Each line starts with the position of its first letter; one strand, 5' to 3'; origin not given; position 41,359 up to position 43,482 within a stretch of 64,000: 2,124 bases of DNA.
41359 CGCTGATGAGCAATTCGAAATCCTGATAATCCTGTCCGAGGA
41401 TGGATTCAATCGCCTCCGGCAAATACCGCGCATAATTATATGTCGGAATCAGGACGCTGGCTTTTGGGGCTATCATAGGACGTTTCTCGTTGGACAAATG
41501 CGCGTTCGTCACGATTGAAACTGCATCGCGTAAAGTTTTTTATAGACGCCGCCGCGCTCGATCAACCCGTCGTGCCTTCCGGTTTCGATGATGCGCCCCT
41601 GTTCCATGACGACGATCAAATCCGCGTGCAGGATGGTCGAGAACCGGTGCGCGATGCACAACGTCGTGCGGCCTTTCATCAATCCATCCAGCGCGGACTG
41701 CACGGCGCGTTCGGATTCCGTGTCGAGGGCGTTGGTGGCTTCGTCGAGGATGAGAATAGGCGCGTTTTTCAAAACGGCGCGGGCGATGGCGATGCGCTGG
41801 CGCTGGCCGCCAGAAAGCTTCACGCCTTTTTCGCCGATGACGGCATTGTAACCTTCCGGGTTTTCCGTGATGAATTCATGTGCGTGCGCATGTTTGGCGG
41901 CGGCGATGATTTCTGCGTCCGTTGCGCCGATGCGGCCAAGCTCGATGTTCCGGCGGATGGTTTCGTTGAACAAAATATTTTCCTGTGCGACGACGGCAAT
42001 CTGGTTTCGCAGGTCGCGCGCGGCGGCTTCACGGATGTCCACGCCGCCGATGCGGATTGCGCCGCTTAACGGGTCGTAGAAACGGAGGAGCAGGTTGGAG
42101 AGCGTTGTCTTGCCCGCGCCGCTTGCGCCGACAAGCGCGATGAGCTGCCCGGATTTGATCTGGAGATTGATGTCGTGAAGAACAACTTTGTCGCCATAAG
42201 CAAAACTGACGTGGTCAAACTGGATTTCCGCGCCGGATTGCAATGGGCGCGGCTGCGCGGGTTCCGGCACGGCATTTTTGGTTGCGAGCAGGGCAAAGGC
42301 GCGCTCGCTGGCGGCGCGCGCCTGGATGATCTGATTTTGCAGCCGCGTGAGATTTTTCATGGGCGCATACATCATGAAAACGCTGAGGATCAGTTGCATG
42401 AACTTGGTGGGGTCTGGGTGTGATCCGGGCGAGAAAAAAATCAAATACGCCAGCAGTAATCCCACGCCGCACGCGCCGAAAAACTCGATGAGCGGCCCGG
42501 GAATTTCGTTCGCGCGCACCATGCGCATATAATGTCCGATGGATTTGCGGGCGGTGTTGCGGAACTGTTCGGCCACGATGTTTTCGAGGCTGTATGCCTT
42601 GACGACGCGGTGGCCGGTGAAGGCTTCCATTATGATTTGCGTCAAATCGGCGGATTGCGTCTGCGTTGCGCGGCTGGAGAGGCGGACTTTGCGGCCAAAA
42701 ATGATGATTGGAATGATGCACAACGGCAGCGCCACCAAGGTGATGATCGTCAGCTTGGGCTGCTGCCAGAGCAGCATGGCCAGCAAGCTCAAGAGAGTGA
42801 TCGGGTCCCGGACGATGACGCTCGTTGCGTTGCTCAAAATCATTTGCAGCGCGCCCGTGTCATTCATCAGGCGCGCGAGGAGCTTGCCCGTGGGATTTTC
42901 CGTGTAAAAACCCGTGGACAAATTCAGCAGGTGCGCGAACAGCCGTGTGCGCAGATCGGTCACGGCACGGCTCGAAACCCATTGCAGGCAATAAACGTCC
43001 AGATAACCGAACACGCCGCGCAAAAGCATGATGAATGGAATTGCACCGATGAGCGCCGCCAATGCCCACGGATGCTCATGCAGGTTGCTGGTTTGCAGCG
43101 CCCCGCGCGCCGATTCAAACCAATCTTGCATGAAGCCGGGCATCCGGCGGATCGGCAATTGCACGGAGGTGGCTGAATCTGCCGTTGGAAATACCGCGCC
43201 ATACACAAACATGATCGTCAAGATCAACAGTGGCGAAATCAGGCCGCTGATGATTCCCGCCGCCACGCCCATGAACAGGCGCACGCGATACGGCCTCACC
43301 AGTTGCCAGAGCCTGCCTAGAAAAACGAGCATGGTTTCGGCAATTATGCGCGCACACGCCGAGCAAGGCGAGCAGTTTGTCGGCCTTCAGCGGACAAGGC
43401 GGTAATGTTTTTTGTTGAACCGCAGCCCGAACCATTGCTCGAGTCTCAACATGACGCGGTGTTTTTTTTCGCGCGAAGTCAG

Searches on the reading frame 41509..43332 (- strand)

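Call 71: search_protein_families(library=pfam, proteins=[window:41509-43332:-], max_evalue=0.00001)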
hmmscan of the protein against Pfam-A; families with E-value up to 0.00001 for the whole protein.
window:41509-43332:- (607 aa): 3 families
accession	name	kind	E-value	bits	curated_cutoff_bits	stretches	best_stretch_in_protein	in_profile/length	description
PF00664.28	ABC_membrane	-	1.7e-42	146.4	28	1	19-320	1-271/274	ABC transporter transmembrane region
PF00005.33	ABC_tran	-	9.1e-34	117.4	25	1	385-534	1-137/137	ABC transporter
PF02463.25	SMC_N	-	8.8e-06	25.7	40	0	505-576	136-211/220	RecF/RecN/SMC N terminal domain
